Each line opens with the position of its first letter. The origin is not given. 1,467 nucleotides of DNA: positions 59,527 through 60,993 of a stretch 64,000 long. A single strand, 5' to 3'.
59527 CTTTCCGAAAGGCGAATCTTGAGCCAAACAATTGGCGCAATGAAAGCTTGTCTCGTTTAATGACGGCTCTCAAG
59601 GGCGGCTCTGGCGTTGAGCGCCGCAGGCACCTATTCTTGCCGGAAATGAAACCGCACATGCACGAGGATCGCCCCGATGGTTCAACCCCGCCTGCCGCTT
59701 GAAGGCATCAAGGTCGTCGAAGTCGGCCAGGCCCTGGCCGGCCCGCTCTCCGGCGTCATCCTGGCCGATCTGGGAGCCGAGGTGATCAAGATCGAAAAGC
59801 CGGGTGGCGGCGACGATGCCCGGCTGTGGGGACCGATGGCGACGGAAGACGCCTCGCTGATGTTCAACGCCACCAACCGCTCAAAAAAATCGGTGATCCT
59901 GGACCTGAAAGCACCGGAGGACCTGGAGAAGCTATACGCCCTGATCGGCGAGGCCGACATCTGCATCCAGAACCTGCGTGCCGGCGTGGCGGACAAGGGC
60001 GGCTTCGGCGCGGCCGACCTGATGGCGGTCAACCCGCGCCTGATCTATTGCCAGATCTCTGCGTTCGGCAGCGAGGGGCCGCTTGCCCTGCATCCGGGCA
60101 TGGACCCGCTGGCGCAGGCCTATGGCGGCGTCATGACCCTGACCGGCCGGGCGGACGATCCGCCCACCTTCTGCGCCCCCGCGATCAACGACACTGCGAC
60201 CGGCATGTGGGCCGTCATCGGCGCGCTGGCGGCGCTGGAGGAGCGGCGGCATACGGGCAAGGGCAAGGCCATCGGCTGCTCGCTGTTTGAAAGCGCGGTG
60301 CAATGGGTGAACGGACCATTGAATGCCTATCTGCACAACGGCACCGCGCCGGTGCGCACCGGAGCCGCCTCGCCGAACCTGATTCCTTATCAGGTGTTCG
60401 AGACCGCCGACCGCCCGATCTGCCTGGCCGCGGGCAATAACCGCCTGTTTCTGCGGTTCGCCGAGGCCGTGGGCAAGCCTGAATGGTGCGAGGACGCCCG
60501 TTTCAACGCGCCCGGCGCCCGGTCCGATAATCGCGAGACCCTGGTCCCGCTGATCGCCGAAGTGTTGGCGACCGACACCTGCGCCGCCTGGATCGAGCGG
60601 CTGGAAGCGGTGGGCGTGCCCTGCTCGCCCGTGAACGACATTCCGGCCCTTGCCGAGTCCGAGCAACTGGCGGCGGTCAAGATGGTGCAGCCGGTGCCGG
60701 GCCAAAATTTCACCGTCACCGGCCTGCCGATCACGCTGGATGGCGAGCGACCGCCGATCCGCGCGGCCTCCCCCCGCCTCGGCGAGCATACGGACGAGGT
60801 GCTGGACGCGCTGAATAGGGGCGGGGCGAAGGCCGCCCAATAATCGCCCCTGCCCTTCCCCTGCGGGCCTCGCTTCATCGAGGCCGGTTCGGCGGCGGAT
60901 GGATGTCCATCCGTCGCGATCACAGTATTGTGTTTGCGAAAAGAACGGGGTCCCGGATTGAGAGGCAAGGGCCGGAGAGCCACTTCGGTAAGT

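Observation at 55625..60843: ECF sigma/anti-sigma pair with DUF1028, two tandem TauD/TfdA dioxygenases and a divergent CoA-transferase: uncharacterised catabolic or stress module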

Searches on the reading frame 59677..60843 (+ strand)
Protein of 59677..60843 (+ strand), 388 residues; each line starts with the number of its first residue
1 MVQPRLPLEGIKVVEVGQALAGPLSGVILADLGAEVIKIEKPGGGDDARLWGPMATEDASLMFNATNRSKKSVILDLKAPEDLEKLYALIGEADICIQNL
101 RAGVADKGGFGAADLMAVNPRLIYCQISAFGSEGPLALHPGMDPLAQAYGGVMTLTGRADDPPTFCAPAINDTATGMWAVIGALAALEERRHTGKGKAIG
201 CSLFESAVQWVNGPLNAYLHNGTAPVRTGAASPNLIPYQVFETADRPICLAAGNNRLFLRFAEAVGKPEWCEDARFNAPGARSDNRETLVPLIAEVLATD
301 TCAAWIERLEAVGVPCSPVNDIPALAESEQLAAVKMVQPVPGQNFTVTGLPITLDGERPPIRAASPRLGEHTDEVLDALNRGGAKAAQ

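Call 4: search_protein_families(library=pfam, proteins=[window:59677-60843:+], max_evalue=0.01)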
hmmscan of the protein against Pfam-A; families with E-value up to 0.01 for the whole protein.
window:59677-60843:+ (388 aa): 1 family
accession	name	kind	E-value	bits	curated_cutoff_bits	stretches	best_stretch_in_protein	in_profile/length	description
PF02515.22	CoA_transf_3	-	1.4e-114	383.4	23.3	1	8-372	1-366/366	CoA-transferase family III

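Call 5: search_protein_families(library=ncbifam, proteins=[window:59677-60843:+], max_evalue=0.01)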
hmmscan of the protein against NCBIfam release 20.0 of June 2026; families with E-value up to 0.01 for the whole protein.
window:59677-60843:+ (388 aa): 7 families
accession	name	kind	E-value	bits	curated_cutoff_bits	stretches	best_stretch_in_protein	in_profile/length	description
NF052585.1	SucGlutTfsCaiB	equivalog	1.3e-80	271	750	1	5-381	5-390/394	succinate--glutarate CoA-transferase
NF008511.0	PRK11430.1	equivalog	1e-72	245.4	522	1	6-375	8-375/381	CoA:oxalate CoA-transferase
NF041294.1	Scnl_mescCoAtase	equivalog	2.3e-67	227.8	700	1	8-377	4-381/381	succinyl-CoA:mesaconate CoA-transferase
NF003809.0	PRK05398.1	subfamily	9.1e-64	215.5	442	2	7-207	4-204/416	formyl-CoA transferase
TIGR03253.1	oxalate_frc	equivalog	1e-63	215.5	504.2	2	7-206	3-202/416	formyl-CoA transferase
NF002914.1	PRK03525.1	equivalog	8.2e-27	94.1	413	1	7-343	9-345/400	L-carnitine CoA-transferase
TIGR04253.1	mesacon_CoA_iso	equivalog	1.8e-17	63.5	725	1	8-376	3-380/403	2-methylfumaryl-CoA isomerase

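Call 69: search_solved_structures(query=window:59677-60843:+, max_evalue=1e-30)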
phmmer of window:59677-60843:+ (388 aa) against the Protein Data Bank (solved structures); distinct sequences matched with E-value up to 1e-30: 22.
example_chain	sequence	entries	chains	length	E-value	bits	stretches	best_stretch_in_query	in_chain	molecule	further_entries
10uh_A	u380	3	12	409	1.7e-75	257.5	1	5-386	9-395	Formyl-coenzyme a transferase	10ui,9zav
4ed9_A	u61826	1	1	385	1.2e-66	228.3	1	5-381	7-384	CAIB/BAIF family protein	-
9br7_A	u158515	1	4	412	3.5e-65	223.5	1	7-380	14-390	Succinate--hydroxymethylglutarate CoA-transferase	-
9br6_A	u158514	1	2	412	9.4e-65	222.1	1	7-380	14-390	Succinate--hydroxymethylglutarate CoA-transferase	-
4hl6_A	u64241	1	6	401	1.2e-63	218.4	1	5-375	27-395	Uncharacterized protein YfdE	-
1p5h_A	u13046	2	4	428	2e-46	161.7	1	7-211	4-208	Formyl-coenzyme A transferase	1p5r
2vjo_A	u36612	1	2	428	2e-46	161.7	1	7-211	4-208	FORMYL-COENZYME A TRANSFERASE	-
2vjn_A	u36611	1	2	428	2.2e-46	161.6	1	7-211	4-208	FORMYL-COENZYME A TRANSFERASE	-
2vjk_A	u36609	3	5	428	2.7e-46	161.3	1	7-211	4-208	FORMYL-COENZYME A TRANSFERASE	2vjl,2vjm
1t4c_A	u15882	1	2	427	3.1e-46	161.1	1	7-212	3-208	Formyl-CoA:oxalate CoA-transferase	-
1vgr_A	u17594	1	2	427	1.1e-45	159.3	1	7-212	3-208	Formyl-coenzyme A transferase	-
1t3z_A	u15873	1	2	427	2.1e-45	158.4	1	7-212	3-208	Formyl-coenzyme A transferase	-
2vjm_B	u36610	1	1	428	2.7e-45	158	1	7-211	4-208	FORMYL-COENZYME A TRANSFERASE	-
1vgq_A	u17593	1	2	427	4e-45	157.4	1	7-212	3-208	Formyl-coenzyme A transferase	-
2vjp_A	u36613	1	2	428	5.8e-45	156.9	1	7-211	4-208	FORMYL-COENZYME A TRANSFERASE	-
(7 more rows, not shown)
